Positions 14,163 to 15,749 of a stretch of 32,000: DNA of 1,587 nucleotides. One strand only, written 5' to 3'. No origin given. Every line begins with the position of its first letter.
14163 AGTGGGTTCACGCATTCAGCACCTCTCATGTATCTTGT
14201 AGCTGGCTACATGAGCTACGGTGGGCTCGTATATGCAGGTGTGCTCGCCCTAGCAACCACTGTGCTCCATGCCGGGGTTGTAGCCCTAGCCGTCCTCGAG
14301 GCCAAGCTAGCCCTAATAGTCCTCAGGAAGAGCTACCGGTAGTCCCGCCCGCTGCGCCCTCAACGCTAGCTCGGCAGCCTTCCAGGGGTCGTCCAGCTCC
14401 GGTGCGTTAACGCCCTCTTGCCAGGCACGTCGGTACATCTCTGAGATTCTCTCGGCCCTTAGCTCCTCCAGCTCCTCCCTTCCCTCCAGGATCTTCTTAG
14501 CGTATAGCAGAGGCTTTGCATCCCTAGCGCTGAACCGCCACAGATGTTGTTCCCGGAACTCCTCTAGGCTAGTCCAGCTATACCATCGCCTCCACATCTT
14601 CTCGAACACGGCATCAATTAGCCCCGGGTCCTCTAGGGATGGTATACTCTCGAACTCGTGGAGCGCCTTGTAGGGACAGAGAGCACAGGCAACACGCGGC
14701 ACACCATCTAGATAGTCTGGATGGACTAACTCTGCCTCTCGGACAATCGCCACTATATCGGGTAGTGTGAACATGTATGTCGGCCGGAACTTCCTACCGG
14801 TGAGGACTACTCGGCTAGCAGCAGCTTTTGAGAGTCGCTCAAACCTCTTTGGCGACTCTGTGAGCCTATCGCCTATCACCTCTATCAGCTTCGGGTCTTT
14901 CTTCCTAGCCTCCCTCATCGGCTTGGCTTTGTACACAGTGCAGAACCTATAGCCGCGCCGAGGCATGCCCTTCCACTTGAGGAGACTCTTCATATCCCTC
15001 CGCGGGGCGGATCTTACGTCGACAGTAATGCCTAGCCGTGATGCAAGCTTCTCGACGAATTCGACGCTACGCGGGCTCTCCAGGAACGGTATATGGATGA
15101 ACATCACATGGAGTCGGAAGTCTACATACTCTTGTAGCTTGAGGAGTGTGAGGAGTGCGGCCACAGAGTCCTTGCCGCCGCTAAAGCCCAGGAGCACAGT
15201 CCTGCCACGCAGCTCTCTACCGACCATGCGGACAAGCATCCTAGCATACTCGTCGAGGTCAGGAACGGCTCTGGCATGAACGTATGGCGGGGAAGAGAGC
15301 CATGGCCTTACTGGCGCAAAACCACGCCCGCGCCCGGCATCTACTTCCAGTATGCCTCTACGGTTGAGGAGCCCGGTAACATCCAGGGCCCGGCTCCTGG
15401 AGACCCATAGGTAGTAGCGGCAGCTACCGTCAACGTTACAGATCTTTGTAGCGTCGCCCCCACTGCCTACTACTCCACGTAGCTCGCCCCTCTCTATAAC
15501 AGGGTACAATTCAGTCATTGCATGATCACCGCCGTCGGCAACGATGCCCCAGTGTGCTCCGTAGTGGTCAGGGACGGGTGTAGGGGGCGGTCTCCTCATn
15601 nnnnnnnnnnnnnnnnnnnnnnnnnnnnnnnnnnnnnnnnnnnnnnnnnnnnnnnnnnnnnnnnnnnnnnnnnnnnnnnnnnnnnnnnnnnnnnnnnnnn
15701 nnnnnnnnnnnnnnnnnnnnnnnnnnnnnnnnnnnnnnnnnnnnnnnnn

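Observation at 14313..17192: Head-to-head pair of diverged PAPS-reductase/DndC-like PP-loop paralogs with large unassigned domains and no pathway partners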

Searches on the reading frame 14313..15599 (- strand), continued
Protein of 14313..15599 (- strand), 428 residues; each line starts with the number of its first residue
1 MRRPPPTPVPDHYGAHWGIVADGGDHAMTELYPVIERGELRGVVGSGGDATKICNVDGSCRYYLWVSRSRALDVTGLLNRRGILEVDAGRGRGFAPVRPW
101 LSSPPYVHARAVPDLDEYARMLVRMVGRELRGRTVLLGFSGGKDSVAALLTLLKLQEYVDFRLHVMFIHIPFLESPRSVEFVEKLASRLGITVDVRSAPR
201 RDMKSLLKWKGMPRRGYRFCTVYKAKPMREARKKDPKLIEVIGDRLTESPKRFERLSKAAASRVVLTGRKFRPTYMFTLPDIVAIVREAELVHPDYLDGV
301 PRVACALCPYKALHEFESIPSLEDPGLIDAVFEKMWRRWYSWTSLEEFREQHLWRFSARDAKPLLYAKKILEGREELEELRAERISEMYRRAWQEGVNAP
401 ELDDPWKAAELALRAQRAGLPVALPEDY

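Call 52: find_encoding_contigs(protein=P0083, flank=6000, max_places=2)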
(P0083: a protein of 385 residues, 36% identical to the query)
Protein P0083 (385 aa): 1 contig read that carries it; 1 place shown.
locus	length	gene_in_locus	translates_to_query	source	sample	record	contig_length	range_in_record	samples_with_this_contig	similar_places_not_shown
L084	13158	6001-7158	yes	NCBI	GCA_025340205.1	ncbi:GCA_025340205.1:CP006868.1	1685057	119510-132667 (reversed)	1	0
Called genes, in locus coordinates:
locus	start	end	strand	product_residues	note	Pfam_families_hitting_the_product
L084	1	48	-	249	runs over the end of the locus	PF02006:PPS_PS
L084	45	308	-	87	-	PF02597:ThiS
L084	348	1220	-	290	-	PF22626:LysX_preATP_grasp, PF14397:ATPgrasp_ST (faint), PF02655:ATP-grasp_3, PF02786:CPSase_L_D2, PF08443:RimK, PF02222:ATP-grasp, PF02955:GSH-S_ATP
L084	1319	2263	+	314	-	PF00493:MCM (weak), PF20030:bpMoxR, PF00158:Sigma54_activat (faint), PF05496:RuvB_N (weak), PF00004:AAA, PF07726:AAA_3, PF07728:AAA_5, PF17863:AAA_lid_2, +1 more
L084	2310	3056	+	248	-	PF00705:PCNA_N, PF02144:Rad1, PF02747:PCNA_C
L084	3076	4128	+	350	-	PF01896:DNA_primase_S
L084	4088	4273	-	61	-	-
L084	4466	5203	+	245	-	PF00696:AA_kinase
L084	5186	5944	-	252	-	PF01904:DUF72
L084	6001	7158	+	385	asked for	PF01507:PAPS_reduct, PF24167:DUF7411 (weak)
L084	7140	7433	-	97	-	-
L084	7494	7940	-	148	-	PF00828:Ribosomal_L27A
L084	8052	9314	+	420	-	PF04715:, PF00425:Chorismate_bind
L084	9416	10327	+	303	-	PF00288:GHMP_kinases_N, PF08544:GHMP_kinases_C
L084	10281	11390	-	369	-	PF04123:DUF373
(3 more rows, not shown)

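Call 53: find_related_loci(query=A2, collection=metagenome_contigs, flank=7000)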
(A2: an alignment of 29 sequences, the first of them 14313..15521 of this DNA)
Query A2 (402 aa) in metagenome_contigs; peptide patterns used: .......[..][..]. (x = any residue, [..] = any of these).
600 stretches matched a pattern (row limit reached: there are more); 149 encode a relative of the query (tblastn E <= 1e-3); the best 80 are kept; 80 distinct loci.
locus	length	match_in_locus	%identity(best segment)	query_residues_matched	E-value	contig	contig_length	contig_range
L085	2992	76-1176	39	2-369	1e-89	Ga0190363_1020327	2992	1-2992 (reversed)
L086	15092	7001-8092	38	2-369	7e-88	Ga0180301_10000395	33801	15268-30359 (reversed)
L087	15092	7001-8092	40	1-369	2e-84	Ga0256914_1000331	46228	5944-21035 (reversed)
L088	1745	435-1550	41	4-376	1e-81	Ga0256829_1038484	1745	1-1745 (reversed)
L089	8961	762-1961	42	1-397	9e-97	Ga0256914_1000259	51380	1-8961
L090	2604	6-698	46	109-335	2e-56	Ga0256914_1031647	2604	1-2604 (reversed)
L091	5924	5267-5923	42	2-224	2e-55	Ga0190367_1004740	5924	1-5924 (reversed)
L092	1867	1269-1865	31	2-207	2e-31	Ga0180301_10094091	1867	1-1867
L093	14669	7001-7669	28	106-330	9e-14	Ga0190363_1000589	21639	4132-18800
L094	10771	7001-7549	31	102-299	3e-13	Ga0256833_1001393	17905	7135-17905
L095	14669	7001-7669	31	93-325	1e-12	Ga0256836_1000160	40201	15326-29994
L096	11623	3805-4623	30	53-332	1e-12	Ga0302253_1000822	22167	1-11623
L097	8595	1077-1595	30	102-283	2e-12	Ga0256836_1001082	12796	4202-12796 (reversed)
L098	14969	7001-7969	27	1-332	2e-12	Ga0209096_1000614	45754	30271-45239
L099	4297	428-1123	29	89-332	5e-12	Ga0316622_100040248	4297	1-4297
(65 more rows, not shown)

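Call 54: find_encoding_contigs(protein=P0052, flank=5000, max_places=1)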
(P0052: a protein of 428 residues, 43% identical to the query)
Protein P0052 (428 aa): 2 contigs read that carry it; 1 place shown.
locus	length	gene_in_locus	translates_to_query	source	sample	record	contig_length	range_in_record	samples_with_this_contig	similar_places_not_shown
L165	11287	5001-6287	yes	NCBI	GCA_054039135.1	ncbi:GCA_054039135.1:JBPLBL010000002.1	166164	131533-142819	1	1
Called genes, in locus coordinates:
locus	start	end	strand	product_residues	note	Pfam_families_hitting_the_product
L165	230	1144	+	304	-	-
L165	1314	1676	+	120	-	PF03259:Robl_LC7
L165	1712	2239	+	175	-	-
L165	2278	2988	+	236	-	PF13248:Zn_ribbon_3 (weak), PF12773:DZR, PF13240:Zn_Ribbon_1 (weak)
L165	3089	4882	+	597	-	PF01336:tRNA_anti-codon, PF00152:tRNA-synt_2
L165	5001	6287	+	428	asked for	-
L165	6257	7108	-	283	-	PF13480:Acetyltransf_6 (faint), PF13527:Acetyltransf_9 (weak), PF00583:Acetyltransf_1, PF13673:Acetyltransf_10, PF13508:Acetyltransf_7, PF08445:FR47 (faint), PF18014:Acetyltransf_18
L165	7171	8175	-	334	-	PF01113:DapB_N (weak), PF19328:DAP_DH_C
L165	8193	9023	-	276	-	PF03447:NAD_binding_3, PF01958:Asp_DH_C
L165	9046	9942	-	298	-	PF02749:QRPTase_N, PF01729:QRPTase_C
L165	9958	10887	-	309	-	PF02445:NadA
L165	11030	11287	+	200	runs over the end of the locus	-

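Call 55: find_encoding_contigs(protein=P0061, flank=5000, max_places=1)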
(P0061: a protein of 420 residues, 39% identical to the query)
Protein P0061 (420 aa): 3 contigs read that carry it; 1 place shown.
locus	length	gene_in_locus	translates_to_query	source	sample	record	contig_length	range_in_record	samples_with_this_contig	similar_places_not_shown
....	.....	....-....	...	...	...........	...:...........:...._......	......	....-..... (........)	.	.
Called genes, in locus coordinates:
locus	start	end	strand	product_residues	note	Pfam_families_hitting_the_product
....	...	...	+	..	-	-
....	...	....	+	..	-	-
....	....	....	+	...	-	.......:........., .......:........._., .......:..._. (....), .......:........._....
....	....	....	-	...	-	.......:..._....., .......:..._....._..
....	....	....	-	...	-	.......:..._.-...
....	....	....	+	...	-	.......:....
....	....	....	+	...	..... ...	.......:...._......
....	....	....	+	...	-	-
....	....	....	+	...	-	-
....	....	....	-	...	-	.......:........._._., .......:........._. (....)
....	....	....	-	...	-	-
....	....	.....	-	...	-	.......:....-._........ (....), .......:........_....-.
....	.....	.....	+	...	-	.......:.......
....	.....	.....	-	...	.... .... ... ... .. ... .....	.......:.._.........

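Call 56: find_encoding_contigs(protein=P0065, flank=5000, max_places=1)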
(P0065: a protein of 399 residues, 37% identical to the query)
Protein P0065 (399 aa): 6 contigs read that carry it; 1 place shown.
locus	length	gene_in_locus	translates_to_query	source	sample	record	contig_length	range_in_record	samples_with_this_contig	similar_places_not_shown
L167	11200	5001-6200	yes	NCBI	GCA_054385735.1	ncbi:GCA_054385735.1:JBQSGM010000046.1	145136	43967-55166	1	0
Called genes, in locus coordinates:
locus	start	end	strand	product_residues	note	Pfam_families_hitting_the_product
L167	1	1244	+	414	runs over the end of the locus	PF07690:MFS_1, PF13347:MFS_2, PF07690:MFS_1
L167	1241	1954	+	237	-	PF03009:GDPD, PF13653:GDPD_2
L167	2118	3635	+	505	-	PF01966:HD (weak)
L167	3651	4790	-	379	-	PF13477:Glyco_trans_4_2, PF13439:Glyco_transf_4, PF13579:Glyco_trans_4_4, PF20706:GT4-conflict (weak), PF00534:Glycos_transf_1, PF13692:Glyco_trans_1_4, PF13524:Glyco_trans_1_2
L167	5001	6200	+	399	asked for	PF01507:PAPS_reduct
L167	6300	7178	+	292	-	PF01145:Band_7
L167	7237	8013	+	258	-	PF01957:NfeD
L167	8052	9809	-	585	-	PF01935:DUF87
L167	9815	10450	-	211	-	-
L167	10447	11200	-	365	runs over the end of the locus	PF09376:NurA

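Call 57: find_encoding_contigs(protein=P0085, flank=5000, max_places=1)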
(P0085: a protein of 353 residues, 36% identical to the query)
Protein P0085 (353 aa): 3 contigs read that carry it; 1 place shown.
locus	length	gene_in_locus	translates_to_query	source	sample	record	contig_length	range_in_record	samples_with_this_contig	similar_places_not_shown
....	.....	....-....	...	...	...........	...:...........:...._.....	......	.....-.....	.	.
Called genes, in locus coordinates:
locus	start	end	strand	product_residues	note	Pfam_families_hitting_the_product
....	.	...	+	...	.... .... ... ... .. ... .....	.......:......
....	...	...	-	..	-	-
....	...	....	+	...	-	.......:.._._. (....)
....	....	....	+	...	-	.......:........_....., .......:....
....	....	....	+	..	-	-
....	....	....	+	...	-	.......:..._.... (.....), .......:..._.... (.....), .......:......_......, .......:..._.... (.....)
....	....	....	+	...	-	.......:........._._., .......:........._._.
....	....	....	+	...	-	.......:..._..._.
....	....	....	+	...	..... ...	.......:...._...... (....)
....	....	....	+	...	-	-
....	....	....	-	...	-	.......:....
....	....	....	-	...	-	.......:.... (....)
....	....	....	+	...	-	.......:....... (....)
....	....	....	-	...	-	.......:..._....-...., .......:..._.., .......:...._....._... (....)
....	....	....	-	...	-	-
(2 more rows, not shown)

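Call 72: find_encoding_contigs(protein=P0081, flank=10000, max_places=1)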
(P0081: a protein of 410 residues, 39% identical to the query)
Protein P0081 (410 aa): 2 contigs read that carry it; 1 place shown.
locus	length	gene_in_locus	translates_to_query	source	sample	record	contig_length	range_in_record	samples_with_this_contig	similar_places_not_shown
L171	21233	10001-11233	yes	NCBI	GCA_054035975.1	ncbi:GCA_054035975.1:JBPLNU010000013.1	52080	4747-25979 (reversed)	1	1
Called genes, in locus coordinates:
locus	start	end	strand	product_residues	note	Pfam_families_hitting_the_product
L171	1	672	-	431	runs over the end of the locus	PF00202:Aminotran_3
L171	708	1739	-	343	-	PF00490:ALAD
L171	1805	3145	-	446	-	PF05201:GlutR_N, PF01488:Shikimate_DH, PF00745:GlutR_dimer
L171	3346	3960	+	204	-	-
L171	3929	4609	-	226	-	PF13241:NAD_binding_7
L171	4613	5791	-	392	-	PF04055:Radical_SAM, PF13186:SPASM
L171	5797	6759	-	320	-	PF22451:NirdL-like_HTH, PF17805:AsnC_trans_reg2, PF22451:NirdL-like_HTH (weak), PF17805:AsnC_trans_reg2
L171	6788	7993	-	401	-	PF04055:Radical_SAM, PF13186:SPASM (weak)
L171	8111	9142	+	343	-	PF00174:Oxidored_molyb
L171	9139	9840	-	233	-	PF01885:PTS_2-RNA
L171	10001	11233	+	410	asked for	PF01507:PAPS_reduct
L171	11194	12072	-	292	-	PF04055:Radical_SAM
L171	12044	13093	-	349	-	PF01408:GFO_IDH_MocA, PF22725:GFO_IDH_MocA_C3 (weak)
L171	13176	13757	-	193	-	PF02146:SIR2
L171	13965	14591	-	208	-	PF06267:DUF1028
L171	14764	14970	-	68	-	PF18533:DUF5622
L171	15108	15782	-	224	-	-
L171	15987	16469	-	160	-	-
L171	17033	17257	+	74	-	-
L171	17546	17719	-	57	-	-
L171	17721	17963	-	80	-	-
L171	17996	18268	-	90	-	PF05168:HEPN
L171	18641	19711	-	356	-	PF04981:NMD3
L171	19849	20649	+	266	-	-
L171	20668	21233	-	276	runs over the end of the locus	PF02006:PPS_PS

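Call 73: list_cluster_members(proteins=[window:14313-15599:-, window:14313-15521:-, window:15759-17192:+])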
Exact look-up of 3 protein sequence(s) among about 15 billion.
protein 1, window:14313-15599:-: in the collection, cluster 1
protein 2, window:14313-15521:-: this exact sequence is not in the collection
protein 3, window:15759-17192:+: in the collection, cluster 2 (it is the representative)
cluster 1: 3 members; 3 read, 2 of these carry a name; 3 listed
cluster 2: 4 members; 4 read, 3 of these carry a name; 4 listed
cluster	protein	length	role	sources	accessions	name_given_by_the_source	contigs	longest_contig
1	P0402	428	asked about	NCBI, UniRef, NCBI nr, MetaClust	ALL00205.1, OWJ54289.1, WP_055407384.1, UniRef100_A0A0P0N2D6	phosphoadenosine phosphosulfate reductase or sulfotransferase [Pyrodictium delaneyi] | Phosphoadenosine phosphosulfate reductase or sulfotransferase n=1 Tax=Pyrodictium ... | phosphoadenosine phosphosulfate reductase family protein [Pyrodictium delaneyi]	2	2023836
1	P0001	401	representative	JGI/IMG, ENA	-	-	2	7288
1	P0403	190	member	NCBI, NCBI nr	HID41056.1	MAG TPA: hypothetical protein EYP33_02740, partial [Pyrodictium sp.] | hypothetical protein [Pyrodictium sp.]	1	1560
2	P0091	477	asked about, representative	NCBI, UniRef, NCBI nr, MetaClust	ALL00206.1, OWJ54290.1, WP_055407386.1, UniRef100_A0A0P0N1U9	hypothetical protein Pyrde_0156 [Pyrodictium delaneyi] | Phosphoadenosine phosphosulphate reductase domain-containing protein n=1 Tax=Pyrodictium ... | phosphoadenosine phosphosulfate reductase family protein [Pyrodictium delaneyi]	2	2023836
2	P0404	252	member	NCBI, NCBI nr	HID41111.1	MAG TPA: hypothetical protein EYP33_03025, partial [Pyrodictium sp.] | hypothetical protein [Pyrodictium sp.]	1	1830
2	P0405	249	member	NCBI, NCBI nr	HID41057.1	MAG TPA: hypothetical protein EYP33_02745, partial [Pyrodictium sp.] | hypothetical protein [Pyrodictium sp.]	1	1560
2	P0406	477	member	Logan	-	-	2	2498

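Call 77: find_encoding_contigs(protein=P0004, flank=2500, max_places=1)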
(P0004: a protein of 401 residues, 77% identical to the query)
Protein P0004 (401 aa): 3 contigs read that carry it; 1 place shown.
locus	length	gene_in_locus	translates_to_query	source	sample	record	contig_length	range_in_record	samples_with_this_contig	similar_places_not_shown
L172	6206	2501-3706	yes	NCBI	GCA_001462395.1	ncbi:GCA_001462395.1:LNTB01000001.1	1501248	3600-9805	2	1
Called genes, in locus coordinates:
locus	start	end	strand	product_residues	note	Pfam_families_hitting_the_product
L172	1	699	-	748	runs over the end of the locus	PF00270:DEAD, PF04851:ResIII, PF00271:Helicase_C, PF21280:Helicase_dom4_arc, PF14520:HHH_5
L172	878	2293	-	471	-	PF01507:PAPS_reduct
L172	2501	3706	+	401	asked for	PF01171:ATP_bind_3 (faint), PF01507:PAPS_reduct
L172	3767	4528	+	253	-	-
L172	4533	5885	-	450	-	PF01523:PmbA_TldD_1st, PF19290:PmbA_TldD_2nd (weak), PF19289:PmbA_TldD_3rd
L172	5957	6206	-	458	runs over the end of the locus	PF01523:PmbA_TldD_1st, PF19290:PmbA_TldD_2nd (weak), PF19289:PmbA_TldD_3rd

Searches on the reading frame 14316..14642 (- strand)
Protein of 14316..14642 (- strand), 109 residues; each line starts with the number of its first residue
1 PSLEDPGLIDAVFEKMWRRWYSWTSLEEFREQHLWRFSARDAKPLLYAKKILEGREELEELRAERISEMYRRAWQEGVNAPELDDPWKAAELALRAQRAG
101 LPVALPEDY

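Call 42: search_protein_families(library=pfam, proteins=[window:14316-14642:-], max_evalue=10)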
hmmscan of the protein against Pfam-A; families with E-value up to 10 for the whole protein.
window:14316-14642:- (109 aa): 0 families
